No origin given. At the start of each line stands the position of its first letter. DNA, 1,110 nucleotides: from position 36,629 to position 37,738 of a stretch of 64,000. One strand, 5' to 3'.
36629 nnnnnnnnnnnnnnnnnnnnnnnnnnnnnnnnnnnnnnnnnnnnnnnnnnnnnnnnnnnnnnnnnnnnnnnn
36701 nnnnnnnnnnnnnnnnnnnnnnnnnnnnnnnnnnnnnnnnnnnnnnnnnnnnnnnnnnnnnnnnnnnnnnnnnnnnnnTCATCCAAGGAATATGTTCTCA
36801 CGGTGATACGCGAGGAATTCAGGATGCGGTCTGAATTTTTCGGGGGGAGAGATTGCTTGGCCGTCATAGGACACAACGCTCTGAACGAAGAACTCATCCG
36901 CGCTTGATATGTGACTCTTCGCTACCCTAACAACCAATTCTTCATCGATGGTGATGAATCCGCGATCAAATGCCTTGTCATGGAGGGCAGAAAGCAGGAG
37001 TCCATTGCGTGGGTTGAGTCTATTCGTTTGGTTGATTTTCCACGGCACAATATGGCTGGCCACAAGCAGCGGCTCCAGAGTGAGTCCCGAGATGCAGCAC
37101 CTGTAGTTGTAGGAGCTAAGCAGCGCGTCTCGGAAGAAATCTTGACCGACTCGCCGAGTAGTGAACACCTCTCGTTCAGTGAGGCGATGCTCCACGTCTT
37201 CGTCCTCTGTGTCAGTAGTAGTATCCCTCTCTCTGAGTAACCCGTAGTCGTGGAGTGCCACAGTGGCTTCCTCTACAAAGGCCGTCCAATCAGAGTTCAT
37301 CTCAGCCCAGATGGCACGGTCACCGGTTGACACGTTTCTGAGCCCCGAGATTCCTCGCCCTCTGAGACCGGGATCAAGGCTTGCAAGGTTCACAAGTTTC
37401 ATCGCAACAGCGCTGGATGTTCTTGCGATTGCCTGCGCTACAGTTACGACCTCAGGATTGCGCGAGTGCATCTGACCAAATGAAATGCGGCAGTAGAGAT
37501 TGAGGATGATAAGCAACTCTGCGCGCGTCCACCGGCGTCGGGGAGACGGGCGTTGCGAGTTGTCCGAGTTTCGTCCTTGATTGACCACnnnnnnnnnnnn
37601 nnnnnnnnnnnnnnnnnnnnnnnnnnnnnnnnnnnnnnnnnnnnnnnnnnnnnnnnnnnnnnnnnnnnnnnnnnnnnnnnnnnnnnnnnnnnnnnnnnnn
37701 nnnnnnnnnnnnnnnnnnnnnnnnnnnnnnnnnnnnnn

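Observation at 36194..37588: Split EcoRII-like module: a free-standing EcoRII-N effector domain paired with an HNH endonuclease, in an AT-rich islet, with no methyltransferase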

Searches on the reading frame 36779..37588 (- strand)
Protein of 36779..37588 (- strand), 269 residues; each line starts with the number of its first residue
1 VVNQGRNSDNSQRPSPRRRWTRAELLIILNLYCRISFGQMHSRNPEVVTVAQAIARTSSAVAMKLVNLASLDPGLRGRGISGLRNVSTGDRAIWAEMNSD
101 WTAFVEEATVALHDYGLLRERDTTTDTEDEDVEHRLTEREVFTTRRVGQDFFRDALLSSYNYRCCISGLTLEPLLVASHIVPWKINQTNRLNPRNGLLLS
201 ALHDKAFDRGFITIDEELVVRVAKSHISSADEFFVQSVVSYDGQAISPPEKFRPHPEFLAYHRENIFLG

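Call 3: search_protein_families(library=pfam, proteins=[window:36779-37588:-], max_evalue=1)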
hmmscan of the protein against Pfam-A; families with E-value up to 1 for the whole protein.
window:36779-37588:- (269 aa): 1 family
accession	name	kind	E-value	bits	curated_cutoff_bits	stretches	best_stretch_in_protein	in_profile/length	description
PF13391.12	HNH_2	-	4.9e-12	46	21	1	164-215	1-66/66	HNH endonuclease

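Call 4: search_protein_families(library=padloc, proteins=[window:36779-37588:-], max_evalue=1)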
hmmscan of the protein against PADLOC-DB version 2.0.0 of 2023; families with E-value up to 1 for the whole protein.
window:36779-37588:- (269 aa): 3 families
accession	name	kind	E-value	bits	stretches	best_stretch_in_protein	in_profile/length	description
PDLC04132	HNH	-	7.3e-102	338.3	1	10-268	19-273/286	-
PDLC03546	HNH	-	1.3e-40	137.2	1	14-268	8-278/282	Type II restriction enzyme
PDLC03529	REase_II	-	1.9e-07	28.6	1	161-264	282-378/389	Type II restriction enzyme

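Call 5: search_protein_families(library=ncbifam, proteins=[window:36779-37588:-], max_evalue=1)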
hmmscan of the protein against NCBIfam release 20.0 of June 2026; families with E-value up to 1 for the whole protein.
window:36779-37588:- (269 aa): 2 families
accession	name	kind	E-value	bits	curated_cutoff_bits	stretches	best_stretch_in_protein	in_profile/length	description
NF045808.1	PT-DNA_restrict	exception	4.3e-17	62.2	180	1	140-267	153-283/284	phosphorothioated DNA-binding restriction endonuclease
NF005112.0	PRK06545.2-4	subfamily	0.084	11.9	294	1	47-106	174-233/356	prephenate dehydrogenase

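Call 7: search_solved_structures(query=window:36779-37588:-, max_evalue=10, show_alignments=3)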
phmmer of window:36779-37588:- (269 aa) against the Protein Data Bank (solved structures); distinct sequences matched with E-value up to 10: 1.
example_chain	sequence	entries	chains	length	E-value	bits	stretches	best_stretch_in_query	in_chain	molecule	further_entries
6yex_A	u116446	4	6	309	6.8e-14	55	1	131-267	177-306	HNH endonuclease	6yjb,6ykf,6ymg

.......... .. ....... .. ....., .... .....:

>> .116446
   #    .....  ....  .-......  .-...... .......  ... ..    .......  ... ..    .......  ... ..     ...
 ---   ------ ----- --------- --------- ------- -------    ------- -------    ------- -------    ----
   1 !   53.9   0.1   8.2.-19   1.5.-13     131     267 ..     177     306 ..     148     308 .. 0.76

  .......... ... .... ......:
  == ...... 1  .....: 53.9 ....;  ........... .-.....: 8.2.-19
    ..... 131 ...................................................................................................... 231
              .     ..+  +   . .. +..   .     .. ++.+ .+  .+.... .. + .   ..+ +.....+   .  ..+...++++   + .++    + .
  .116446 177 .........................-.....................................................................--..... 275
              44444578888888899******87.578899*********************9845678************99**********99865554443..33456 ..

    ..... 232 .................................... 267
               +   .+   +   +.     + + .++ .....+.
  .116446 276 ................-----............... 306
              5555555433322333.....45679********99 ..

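Call 9: find_homologous_proteins(query=window:36779-37588:-)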
Query window:36779-37588:- (269 aa): 4670 proteins with E <= 0.001 among 6021 candidates; the best 120 are listed.
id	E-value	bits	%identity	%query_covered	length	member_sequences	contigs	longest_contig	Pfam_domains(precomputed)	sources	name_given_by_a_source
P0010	9.4e-135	466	77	100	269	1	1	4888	PF13391.13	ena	-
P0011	2.4e-134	465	100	77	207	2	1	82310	PF13391.13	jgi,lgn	-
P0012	1.3e-132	459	79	94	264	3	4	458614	PF13391.13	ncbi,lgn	-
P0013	9.1e-126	436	71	100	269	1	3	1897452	PF13391.13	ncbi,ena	-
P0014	1.1e-118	413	71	94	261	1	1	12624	PF13391.13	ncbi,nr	ncbi:MAG: HNH endonuclease [Chloroflexi bacterium]|nr:HNH endonuclease [Chloroflexota bacterium]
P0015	1.8e-109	383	62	100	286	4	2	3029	PF13391.13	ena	-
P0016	6.5e-108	378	62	100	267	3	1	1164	PF13391.13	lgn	-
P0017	1.8e-107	377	68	91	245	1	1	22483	PF13391.13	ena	-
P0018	9.3e-104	364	62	96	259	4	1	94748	PF13391.13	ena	-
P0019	5.2e-102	359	64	91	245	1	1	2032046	PF13391.13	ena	-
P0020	4.1e-101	356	62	94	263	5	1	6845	PF13391.13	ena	-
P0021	3.6e-99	349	76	77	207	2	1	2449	PF13391.13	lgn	-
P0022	4.2e-99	349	71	85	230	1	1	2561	PF13391.13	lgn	-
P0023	6.9e-99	348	64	90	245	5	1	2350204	PF13391.13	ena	-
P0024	1.4e-97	344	62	91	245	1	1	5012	PF13391.13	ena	-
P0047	1.7e-83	298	54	94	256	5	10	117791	PF13391.13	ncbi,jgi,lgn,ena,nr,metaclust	ncbi:MAG: HNH endonuclease [Chloroflexi bacterium]|nr:HNH endonuclease [Chloroflexota bacterium]|met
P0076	3.0e-82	294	53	94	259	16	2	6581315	PF13391.13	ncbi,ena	-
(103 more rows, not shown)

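Call 25: find_encoding_contigs(protein=P0076, flank=5000, max_places=3)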
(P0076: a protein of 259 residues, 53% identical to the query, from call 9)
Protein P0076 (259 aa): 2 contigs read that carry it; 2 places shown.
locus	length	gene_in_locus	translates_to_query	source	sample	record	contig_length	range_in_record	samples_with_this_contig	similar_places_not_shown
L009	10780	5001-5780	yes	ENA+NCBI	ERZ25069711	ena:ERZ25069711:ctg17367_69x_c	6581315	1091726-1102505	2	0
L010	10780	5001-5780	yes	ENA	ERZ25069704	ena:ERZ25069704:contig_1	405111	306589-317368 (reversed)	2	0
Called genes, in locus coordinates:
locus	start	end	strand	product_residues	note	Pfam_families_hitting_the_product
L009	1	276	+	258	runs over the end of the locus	PF00857:Isochorismatase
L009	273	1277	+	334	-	PF01522:Polysacc_deac_1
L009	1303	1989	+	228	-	PF08241:Methyltransf_11 (faint)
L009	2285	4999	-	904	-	-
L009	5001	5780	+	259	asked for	PF13391:HNH_2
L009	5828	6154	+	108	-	PF09019:EcoRII-C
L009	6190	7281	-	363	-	PF00583:Acetyltransf_1, PF13527:Acetyltransf_9, PF13508:Acetyltransf_7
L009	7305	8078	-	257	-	PF05875:Ceramidase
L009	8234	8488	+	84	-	-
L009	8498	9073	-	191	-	PF13302:Acetyltransf_3, PF13420:Acetyltransf_4, PF00583:Acetyltransf_1, PF13673:Acetyltransf_10 (weak), PF13508:Acetyltransf_7, PF13523:Acetyltransf_8 (weak)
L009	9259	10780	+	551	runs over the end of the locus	PF02129:Peptidase_S15, PF08530:PepX_C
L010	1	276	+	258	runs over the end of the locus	PF00857:Isochorismatase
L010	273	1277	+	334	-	PF01522:Polysacc_deac_1 (weak)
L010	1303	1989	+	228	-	PF08241:Methyltransf_11 (faint)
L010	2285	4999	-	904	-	-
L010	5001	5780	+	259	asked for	PF13391:HNH_2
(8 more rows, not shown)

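Call 26: find_encoding_contigs(protein=P0047, flank=5000, max_places=4)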
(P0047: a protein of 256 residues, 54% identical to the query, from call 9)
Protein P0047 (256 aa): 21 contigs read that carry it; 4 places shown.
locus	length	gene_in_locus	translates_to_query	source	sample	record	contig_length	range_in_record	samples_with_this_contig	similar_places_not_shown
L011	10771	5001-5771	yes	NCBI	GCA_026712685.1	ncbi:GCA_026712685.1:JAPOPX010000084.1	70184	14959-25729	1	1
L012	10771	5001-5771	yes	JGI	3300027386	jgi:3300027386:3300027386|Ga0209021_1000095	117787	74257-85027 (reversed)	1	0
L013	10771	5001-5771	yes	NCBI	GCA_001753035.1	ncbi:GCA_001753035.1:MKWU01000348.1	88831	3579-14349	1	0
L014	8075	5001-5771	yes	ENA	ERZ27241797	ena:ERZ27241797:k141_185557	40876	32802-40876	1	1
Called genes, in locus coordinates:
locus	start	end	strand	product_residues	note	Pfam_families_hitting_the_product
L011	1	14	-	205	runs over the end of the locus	-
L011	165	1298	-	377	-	PF04909:Amidohydro_2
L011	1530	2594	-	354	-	PF04909:Amidohydro_2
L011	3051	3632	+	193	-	PF13274:SocA_Panacea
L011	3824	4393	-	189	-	-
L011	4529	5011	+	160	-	PF19698:DUF6197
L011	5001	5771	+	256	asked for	PF13391:HNH_2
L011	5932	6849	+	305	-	PF00296:Bac_luciferase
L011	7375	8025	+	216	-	PF01118:Semialdhyde_dh (faint), PF03807:F420_oxidored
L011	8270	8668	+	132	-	-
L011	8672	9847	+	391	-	PF00291:PALP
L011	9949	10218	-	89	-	PF00076:RRM_1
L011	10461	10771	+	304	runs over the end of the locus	PF00941:FAD_binding_5, PF03450:CO_deh_flav_C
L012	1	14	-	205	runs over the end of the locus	-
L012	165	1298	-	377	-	PF04909:Amidohydro_2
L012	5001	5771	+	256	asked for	PF13391:HNH_2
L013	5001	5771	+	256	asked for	PF13391:HNH_2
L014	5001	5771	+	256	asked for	PF13391:HNH_2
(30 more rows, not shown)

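Call 30: find_related_loci(query=A2, collection=genome_contigs, flank=5000)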
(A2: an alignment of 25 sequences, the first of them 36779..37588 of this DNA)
Query A2 (269 aa) in genome_contigs; peptide patterns used: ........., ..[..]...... (x = any residue, [..] = any of these).
600 stretches matched a pattern (row limit reached: there are more); 575 encode a relative of the query (tblastn E <= 1e-3); the best 80 are kept; 80 distinct loci.
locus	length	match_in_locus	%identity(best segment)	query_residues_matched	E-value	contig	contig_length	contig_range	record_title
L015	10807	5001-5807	71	1-269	2e-132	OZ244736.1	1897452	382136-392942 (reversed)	MAG: Dehalococcoidia bacterium isolate 0c2fdd25-49b8-4d48-8c84-d33287bfe51c genome assembly, chromosome: 1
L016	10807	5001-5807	65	1-269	5e-113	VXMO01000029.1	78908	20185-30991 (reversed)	MAG: Dehalococcoidia bacterium isolate SB0661_bin_39 NODE_395_length_78908_cov_26.602843, whole genome shotgun sequence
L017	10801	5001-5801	62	5-269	2e-111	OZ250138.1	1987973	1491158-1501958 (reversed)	MAG: Dehalococcoidia bacterium isolate d3301223-f1be-4609-9b3a-bd3f0c8b9ec3 genome assembly, chromosome: 1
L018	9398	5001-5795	59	1-269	4e-102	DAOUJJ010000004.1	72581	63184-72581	MAG TPA_asm: Dehalococcoidia bacterium isolate S32_260 k113_207780, whole genome shotgun sequence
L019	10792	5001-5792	59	1-269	7e-100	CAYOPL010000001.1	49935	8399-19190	MAG TPA_asm: uncultured Dehalococcoidia bacterium isolate SRP338948_co1_117 genome assembly, contig: k141_493030, whole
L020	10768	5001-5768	53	15-267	6e-92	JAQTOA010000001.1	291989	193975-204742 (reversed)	MAG: Sterolibacterium sp. isolate STA_77 NODE_64_length_291989_cov_10.671238_Sandtown_A, whole genome shotgun sequence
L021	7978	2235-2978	54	19-269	5e-91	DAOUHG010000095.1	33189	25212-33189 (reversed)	MAG TPA_asm: Dehalococcoidia bacterium isolate S1_7 k129_1373924, whole genome shotgun sequence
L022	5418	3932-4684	53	20-267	2e-91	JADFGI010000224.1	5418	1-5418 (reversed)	MAG: Nitrospinota bacterium isolate B2T1L10 B2T1L10_NODE27883, whole genome shotgun sequence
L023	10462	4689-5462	52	13-267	1e-90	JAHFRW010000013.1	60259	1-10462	MAG: Gammaproteobacteria bacterium isolate nzgw583 NODE_130_length_60260_cov_6.620496, whole genome shotgun sequence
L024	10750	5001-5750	53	20-269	1e-90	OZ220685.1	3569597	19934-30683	MAG: Dehalococcoidia bacterium isolate 2a27cef4-6af2-4f96-82a3-29fad4755a7e genome assembly, chromosome: 1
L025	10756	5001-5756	55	17-268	5e-90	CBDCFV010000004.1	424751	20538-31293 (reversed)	MAG: Dehalococcoidia bacterium isolate 9c3c1ea3-44c0-4b18-a908-b6ba16db4234 genome assembly, contig: contig_4, whole gen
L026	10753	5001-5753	52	17-267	2e-89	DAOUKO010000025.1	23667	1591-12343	MAG TPA_asm: Dehalococcoidia bacterium isolate S7_336 k113_3722780, whole genome shotgun sequence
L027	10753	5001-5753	54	18-269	8e-89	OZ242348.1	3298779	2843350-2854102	MAG: Dehalococcoidia bacterium isolate 357cf40b-4ce6-42dd-ae1b-d69ff5967523 genome assembly, chromosome: 1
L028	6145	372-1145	52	13-267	1e-88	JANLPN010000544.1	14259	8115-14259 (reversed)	MAG: Betaproteobacteria bacterium isolate OTE_38_metabat_342 OTE_38_k141_330285, whole genome shotgun sequence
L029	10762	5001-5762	53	15-269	2e-88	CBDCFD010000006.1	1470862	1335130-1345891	MAG: Dehalococcoidia bacterium isolate 00984b42-5fdc-41aa-b48b-cfc3a05d4d85 genome assembly, contig: contig_6, whole gen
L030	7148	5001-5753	54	20-268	2e-88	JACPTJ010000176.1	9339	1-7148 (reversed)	MAG: Betaproteobacteria bacterium isolate NC_groundwater_729_Ag_S-0.65um_62_13 S37_SO-6_scaffold_272578, whole genome sh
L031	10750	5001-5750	52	20-267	1e-88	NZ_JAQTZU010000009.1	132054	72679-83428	MAG: Methylovulum sp. isolate STC_68 NODE_301_length_132054_cov_6.278396_Sandtown_C, whole genome shotgun sequence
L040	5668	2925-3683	50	17-267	3e-87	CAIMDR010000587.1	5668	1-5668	MAG: uncultured Methylococcaceae bacterium isolate YR_bin-0336 genome assembly, contig: bin-0336:587/748, whole genome s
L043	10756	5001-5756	51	17-269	1e-85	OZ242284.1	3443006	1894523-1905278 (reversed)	MAG: Dehalococcoidia bacterium isolate 33b6bc49-da4e-4245-9c13-a272f439a3dc genome assembly, chromosome: 1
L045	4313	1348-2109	48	17-267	2e-85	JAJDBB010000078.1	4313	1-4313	MAG: Nitrospinaceae bacterium isolate OFTM324 OFTM324_77, whole genome shotgun sequence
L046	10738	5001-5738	52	17-267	4e-85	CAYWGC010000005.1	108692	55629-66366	MAG TPA_asm: uncultured Thermodesulfobacteriota bacterium isolate binchicken_co181_335 genome assembly, contig: NODE_130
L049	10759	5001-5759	49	17-267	2e-85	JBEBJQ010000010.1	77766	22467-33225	MAG: Methylococcales bacterium isolate TF_1 NODE_118_length_77766_cov_13.245407, whole genome shotgun sequence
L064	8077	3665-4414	50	20-267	4e-83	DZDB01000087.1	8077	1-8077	MAG TPA_asm: Sideroxydans lithotrophicus isolate SulCav_PC08_64_58_16 SulCav_PC08-64_7231_length_8077_cov_7.488656, whol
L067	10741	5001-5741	50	20-267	1e-82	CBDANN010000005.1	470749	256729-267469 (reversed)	MAG: Dehalococcoidia bacterium isolate bab385ab-22f5-4112-b3d4-ef8e4049cb71 genome assembly, contig: contig_5, whole gen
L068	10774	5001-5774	48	7-269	1e-82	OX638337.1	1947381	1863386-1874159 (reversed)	MAG: uncultured Lentisphaeria bacterium isolate c31e16b5-b392-4df5-8896-43fa5ca65f34 genome assembly, chromosome: 1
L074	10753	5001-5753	48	20-267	2e-80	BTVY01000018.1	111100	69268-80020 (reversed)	MAG: Candidatus Hydrogenedentota bacterium AMX-MBFR-82 DNA, sequence018, whole genome shotgun sequence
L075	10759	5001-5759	48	12-267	2e-80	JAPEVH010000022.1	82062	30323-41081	MAG: Candidatus Electronema sp. isolate KV k127_1218931, whole genome shotgun sequence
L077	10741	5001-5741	50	20-267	2e-80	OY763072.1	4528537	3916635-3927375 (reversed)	MAG: Dehalococcoidia bacterium isolate 40e540cc-5106-4b3b-ab2b-631d7f64572a genome assembly, chromosome: 1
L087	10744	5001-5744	50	18-267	7e-78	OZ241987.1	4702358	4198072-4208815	MAG: Dehalococcoidia bacterium isolate afbfe9c5-f9ba-4a69-93a8-a54741e06a32 genome assembly, chromosome: 1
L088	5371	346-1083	48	17-267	8e-78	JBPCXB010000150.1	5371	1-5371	MAG: Gammaproteobacteria bacterium isolate MAG_seacave_119 S1Ck127_12300955, whole genome shotgun sequence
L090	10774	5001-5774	47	12-269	5e-77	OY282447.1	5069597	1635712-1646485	MAG: uncultured Pseudomonadales bacterium genome assembly, chromosome: 1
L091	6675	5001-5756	49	19-269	8e-77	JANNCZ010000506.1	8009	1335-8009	MAG: Burkholderiales bacterium isolate OTE_78_metabat_101_sub OTE_78_k141_3929884, whole genome shotgun sequence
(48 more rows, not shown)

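Call 37: search_protein_families(library=pfam, proteins=[L075:5842-7098:+, L023:5481-5798:+, L023:5856-6557:+, L077:5720-6475:+, L067:5918-6631:+, L043:5812-7086:+, L088:1187-2410:+, L090:5817-7013:+, L031:5805-6338:+, L031:6681-7880:+], max_evalue=0.01)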
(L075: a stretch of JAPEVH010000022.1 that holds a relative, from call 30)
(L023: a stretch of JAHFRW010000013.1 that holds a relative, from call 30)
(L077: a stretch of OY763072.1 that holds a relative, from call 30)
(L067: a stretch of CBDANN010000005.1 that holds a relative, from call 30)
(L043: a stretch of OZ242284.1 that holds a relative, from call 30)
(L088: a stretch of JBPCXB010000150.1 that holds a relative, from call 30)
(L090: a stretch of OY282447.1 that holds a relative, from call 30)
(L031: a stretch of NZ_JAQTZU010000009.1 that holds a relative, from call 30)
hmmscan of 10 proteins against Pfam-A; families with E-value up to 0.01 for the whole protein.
L075:5842-7098:+ (418 aa): 1 family
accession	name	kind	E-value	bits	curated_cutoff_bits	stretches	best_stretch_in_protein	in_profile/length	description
PF09019.17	EcoRII-C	-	6.5e-56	189.4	25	1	237-401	1-165/165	EcoRII C terminal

L023:5481-5798:+ (105 aa): 0 families

L023:5856-6557:+ (233 aa): 1 family
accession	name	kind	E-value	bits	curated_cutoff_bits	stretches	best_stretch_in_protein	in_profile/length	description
PF09019.17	EcoRII-C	-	6.9e-69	231.6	25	1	60-223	1-164/165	EcoRII C terminal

L077:5720-6475:+ (251 aa): 1 family
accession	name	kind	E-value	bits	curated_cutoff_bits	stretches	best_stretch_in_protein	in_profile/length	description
PF09019.17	EcoRII-C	-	5.9e-62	209.1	25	1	81-244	1-165/165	EcoRII C terminal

L067:5918-6631:+ (237 aa): 1 family
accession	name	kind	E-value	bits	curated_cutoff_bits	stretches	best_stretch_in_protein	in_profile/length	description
PF09019.17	EcoRII-C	-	5e-62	209.3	25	1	67-230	1-165/165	EcoRII C terminal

L043:5812-7086:+ (424 aa): 1 family
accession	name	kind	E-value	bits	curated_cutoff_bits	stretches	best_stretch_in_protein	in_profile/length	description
PF02310.24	B12-binding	-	7.1e-17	61.8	32.1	1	23-140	13-120/121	B12 binding domain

L088:1187-2410:+ (407 aa): 2 families
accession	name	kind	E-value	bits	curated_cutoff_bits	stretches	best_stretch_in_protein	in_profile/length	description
PF00246.29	Peptidase_M14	-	1.1e-16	61.8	21.6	1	162-272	2-134/286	Zinc carboxypeptidase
PF24827.1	AstE_AspA_cat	-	1.8e-07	31.3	25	1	202-379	5-172/192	Succinylglutamate desuccinylase/Aspartoacylase catalytic domain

L090:5817-7013:+ (398 aa): 1 family
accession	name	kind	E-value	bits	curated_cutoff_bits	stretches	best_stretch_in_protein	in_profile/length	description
PF05721.19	PhyH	-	1.6e-16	61.6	22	1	76-300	1-211/213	Phytanoyl-CoA dioxygenase (PhyH)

L031:5805-6338:+ (177 aa): 3 families
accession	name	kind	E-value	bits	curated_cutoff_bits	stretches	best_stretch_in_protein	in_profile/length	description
PF01844.29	HNH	-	1.4e-06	28.8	21.4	1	97-136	12-46/47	HNH endonuclease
PF13391.12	HNH_2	-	0.00057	20.1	21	1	94-135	6-59/66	HNH endonuclease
PF23382.1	DUF7097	-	0.003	17.9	27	1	78-137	80-138/175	Family of unknown function (DUF7097)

L031:6681-7880:+ (399 aa): 5 families
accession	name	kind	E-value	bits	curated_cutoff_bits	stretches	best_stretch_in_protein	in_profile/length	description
PF00155.27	Aminotran_1_2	-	3.9e-60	204.4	19.7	1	39-379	2-361/361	Aminotransferase class I and II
PF01053.26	Cys_Met_Meta_PP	-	0.00041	19.5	27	1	84-206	53-177/381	Cys/Met metabolism PLP-dependent enzyme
PF00202.27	Aminotran_3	-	0.00097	18.4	30.5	0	185-304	213-325/403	Aminotransferase class-III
PF01212.27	Beta_elim_lyase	-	0.0051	16.6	27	0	80-204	29-170/288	Beta-eliminating lyase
PF00266.25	Aminotran_5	-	0.0052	16.2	21.5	0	148-206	123-179/371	Aminotransferase class-V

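Call 39: predict_structure(alignment_id=A2)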
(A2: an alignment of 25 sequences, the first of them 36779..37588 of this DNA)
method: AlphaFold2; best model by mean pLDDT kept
length: 269 residues; sequences in the alignment: 25
mean_pLDDT: 59.7   pTM: 0.42
mean pLDDT of the five models: 59.7, 57.7, 57.1, 57.1, 54.0
residues with pLDDT >= 90: 36; 70-90: 60; 50-70: 61; < 50: 112
segments of 3 or more residues with pLDDT < 50: 1-15, 120-202, 248-252, 263-269
pLDDT, mean of each block of 10 residues (from residue 1): 42 61 94 82 89 94 88 68 73 87 85 82 31 28 33 43 33 31 34 38 50 60 63 65 59 53 44
secondary structure, 60 per line:
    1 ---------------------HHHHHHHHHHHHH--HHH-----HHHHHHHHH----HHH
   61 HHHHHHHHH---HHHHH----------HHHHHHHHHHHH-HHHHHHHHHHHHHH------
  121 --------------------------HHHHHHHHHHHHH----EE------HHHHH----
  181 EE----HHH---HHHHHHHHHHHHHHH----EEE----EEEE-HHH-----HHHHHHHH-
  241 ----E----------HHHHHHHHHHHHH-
elements in order: H22-34 H45-53 H58-69 H73-77 H88-99 H101-114 H147-159 H172-176 H193-207 E212-214 E219-222 H232-239 H256-268
